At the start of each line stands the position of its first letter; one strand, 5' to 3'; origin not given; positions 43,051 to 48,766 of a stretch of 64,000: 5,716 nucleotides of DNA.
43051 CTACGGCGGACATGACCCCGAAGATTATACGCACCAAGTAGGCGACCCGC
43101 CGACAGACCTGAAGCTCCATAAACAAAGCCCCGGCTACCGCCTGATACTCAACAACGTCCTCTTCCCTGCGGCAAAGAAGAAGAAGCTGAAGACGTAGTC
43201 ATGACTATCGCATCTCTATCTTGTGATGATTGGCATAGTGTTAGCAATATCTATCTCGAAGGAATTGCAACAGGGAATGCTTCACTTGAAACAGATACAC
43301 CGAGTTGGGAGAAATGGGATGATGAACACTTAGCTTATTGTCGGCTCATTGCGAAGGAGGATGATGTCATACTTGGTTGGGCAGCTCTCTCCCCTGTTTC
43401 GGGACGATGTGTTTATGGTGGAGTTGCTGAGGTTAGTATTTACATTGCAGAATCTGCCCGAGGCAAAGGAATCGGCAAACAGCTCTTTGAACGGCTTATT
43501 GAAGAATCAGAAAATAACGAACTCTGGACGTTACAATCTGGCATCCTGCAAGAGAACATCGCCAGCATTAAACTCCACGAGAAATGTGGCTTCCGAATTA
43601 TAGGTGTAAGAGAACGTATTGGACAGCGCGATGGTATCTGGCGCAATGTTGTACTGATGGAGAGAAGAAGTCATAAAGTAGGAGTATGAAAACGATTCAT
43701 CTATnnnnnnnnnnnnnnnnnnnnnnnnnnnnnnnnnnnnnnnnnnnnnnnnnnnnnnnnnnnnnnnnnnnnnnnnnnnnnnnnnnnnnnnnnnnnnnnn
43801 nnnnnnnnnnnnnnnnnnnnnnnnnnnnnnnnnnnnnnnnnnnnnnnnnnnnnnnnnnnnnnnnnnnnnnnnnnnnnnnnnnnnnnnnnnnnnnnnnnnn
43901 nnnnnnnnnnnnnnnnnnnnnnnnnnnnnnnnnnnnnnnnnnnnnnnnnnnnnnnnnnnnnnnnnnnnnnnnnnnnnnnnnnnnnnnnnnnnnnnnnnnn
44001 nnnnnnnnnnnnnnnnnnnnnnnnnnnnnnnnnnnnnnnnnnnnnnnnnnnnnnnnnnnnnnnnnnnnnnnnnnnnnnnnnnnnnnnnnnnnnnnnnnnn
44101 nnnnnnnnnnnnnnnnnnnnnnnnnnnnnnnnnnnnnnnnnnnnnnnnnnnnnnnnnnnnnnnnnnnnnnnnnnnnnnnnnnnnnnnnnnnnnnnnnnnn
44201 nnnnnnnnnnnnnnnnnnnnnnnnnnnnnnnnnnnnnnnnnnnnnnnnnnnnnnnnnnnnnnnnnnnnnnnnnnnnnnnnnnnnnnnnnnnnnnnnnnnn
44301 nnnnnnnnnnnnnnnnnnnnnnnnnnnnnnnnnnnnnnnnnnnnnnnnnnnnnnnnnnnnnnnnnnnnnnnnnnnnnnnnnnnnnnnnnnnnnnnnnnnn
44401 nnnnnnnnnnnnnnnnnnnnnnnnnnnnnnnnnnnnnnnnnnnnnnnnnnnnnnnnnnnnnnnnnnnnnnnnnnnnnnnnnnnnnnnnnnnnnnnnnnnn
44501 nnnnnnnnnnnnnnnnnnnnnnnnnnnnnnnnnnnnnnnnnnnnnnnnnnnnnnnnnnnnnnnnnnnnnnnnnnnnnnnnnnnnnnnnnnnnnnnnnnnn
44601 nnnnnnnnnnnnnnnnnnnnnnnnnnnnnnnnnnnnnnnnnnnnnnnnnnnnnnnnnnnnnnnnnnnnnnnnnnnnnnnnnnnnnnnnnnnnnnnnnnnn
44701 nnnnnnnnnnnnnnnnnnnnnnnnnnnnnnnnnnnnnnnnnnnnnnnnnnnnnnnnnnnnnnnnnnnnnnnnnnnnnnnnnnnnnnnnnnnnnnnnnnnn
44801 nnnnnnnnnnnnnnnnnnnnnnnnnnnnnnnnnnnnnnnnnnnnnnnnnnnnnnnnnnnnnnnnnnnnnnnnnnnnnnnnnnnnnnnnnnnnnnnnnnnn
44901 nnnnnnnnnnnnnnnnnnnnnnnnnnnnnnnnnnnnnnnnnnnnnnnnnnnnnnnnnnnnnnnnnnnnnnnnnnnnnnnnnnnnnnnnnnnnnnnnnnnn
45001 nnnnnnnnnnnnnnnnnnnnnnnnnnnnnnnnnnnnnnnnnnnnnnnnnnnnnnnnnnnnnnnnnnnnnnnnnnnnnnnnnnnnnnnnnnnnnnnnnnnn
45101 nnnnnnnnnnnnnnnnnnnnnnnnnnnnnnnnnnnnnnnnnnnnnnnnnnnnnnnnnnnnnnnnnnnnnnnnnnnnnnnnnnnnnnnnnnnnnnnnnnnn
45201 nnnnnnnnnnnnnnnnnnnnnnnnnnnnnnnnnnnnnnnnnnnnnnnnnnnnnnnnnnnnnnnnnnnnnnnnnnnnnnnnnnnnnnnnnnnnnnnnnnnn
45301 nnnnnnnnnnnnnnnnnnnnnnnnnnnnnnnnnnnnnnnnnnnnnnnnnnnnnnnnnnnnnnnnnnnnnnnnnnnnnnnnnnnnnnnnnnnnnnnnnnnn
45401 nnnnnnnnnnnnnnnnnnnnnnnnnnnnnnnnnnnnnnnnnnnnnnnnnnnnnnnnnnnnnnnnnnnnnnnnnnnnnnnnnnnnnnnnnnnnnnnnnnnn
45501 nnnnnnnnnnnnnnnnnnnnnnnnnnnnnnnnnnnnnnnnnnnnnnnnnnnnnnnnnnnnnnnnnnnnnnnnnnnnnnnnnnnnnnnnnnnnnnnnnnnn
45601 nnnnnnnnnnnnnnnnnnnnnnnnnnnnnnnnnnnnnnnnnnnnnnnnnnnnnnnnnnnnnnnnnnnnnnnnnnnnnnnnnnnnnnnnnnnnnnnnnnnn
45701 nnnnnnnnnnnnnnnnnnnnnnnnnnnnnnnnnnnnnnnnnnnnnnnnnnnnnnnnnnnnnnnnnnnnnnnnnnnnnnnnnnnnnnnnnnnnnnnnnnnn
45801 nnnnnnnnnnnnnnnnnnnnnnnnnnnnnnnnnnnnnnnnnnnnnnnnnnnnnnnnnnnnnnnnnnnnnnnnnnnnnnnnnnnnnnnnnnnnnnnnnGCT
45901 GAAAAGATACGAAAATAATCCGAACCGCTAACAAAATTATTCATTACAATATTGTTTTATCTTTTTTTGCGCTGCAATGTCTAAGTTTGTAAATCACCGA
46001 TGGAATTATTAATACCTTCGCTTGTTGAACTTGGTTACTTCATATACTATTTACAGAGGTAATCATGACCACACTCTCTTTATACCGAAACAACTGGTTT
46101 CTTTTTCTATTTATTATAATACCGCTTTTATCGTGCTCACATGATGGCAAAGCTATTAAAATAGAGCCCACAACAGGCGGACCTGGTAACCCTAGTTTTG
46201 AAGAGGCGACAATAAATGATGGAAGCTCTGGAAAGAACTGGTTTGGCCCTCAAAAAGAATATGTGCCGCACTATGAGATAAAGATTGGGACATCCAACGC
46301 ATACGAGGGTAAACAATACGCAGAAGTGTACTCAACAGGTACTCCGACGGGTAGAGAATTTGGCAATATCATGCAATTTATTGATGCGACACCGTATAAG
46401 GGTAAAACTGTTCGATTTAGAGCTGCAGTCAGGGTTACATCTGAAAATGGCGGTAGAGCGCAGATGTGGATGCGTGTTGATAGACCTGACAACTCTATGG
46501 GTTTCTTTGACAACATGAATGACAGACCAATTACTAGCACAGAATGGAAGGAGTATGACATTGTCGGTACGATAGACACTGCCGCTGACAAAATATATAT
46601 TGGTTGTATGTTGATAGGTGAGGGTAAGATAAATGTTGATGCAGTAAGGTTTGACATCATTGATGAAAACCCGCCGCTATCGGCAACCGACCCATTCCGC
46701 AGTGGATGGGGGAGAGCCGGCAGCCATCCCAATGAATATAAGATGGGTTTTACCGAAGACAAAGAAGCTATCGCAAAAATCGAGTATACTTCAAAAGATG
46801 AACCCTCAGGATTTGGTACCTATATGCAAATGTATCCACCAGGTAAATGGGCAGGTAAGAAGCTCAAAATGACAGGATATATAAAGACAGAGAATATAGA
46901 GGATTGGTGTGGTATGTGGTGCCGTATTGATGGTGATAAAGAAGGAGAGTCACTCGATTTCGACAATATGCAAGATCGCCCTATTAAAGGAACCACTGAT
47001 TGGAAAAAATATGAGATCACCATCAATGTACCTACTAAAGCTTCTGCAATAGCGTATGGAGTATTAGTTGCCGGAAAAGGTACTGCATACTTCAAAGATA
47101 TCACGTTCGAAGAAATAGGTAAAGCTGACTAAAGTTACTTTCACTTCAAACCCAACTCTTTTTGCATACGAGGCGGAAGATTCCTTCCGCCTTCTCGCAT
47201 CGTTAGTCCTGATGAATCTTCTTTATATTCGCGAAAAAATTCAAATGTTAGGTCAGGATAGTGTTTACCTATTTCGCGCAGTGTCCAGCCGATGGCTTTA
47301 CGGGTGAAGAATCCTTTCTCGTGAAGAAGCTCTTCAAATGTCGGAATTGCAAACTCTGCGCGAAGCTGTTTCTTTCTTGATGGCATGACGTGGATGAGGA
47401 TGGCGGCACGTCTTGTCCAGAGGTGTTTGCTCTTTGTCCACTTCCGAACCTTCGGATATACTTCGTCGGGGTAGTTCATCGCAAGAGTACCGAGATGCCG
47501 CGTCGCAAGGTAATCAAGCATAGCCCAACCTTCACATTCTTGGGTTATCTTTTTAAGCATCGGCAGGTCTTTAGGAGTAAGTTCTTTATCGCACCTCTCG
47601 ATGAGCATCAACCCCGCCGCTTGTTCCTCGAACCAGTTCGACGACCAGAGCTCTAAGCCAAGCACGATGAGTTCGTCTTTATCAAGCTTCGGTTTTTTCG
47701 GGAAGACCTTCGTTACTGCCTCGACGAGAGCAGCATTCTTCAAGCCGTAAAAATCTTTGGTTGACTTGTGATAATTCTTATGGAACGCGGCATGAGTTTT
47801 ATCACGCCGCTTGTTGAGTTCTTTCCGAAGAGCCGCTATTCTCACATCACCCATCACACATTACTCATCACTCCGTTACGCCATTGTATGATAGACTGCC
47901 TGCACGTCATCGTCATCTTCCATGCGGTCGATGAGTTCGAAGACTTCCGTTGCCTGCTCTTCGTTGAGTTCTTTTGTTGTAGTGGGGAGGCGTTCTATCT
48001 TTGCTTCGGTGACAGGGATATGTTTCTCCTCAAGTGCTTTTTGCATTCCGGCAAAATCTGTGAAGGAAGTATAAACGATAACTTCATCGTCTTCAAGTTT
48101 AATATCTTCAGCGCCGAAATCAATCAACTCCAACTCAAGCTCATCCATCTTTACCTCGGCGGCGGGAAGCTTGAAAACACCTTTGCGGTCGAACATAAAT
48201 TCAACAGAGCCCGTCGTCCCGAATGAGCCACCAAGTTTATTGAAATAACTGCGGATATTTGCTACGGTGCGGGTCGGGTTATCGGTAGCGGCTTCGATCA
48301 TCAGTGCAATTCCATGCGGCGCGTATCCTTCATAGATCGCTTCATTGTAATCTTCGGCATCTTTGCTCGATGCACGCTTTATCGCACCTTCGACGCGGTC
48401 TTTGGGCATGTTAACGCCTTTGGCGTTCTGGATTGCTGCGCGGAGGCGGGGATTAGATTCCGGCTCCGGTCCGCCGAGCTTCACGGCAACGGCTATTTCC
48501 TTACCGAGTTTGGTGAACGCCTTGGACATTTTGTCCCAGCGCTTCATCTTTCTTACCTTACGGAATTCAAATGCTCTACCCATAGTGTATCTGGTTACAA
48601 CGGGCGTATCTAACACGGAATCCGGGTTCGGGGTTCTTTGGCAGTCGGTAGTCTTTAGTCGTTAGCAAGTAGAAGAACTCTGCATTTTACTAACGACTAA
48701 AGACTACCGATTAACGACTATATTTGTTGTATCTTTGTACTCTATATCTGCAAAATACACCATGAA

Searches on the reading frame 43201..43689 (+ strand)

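Call 78: search_protein_families(library=pfam, proteins=[window:43201-43689:+], max_evalue=0.00001)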
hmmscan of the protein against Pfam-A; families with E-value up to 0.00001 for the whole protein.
window:43201-43689:+ (162 aa): 5 families
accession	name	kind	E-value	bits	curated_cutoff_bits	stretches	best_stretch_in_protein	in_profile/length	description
PF00583.31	Acetyltransf_1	-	3.2e-16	60.1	20.7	1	31-131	19-116/116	Acetyltransferase (GNAT) family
PF13508.13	Acetyltransf_7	-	2.4e-11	44.3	27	1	49-132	6-83/84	Acetyltransferase (GNAT) domain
PF13302.13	Acetyltransf_3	-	4.3e-10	40.9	25.4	1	36-132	45-138/138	Acetyltransferase (GNAT) domain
PF13420.13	Acetyltransf_4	-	2.5e-08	34.5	24.3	1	51-147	54-150/155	Acetyltransferase (GNAT) domain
PF13673.13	Acetyltransf_10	-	4.1e-06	27.2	23.6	1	49-137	34-113/128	Acetyltransferase (GNAT) domain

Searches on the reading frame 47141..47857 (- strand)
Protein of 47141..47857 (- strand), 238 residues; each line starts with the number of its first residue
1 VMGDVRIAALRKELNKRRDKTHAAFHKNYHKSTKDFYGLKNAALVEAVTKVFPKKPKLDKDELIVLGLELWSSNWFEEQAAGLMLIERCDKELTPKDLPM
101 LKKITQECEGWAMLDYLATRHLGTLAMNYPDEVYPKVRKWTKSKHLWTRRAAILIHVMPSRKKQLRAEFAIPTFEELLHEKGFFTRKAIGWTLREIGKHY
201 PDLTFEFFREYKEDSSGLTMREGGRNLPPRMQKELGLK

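Call 79: search_protein_families(library=pfam, proteins=[window:47141-47857:-], max_evalue=0.00001)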
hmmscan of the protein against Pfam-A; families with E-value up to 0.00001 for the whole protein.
window:47141-47857:- (238 aa): 1 family
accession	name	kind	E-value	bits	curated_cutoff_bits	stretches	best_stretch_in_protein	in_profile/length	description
PF08713.17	DNA_alkylation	-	2.8e-47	161.6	21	1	10-227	1-213/213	DNA alkylation repair enzyme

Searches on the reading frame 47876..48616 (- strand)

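Call 79: search_protein_families(library=pfam, proteins=[window:47876-48616:-], max_evalue=0.00001)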
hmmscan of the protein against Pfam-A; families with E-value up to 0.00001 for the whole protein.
window:47876-48616:- (246 aa): 2 families
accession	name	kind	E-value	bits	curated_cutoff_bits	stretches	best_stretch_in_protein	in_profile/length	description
PF01709.26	Transcrip_reg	-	6.9e-55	185.6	27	1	90-245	1-160/160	TACO1/YebC second and third domain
PF20772.2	TACO1_YebC_N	-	6.3e-27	94.3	36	1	15-84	2-72/73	TACO1/YebC protein N-terminal domain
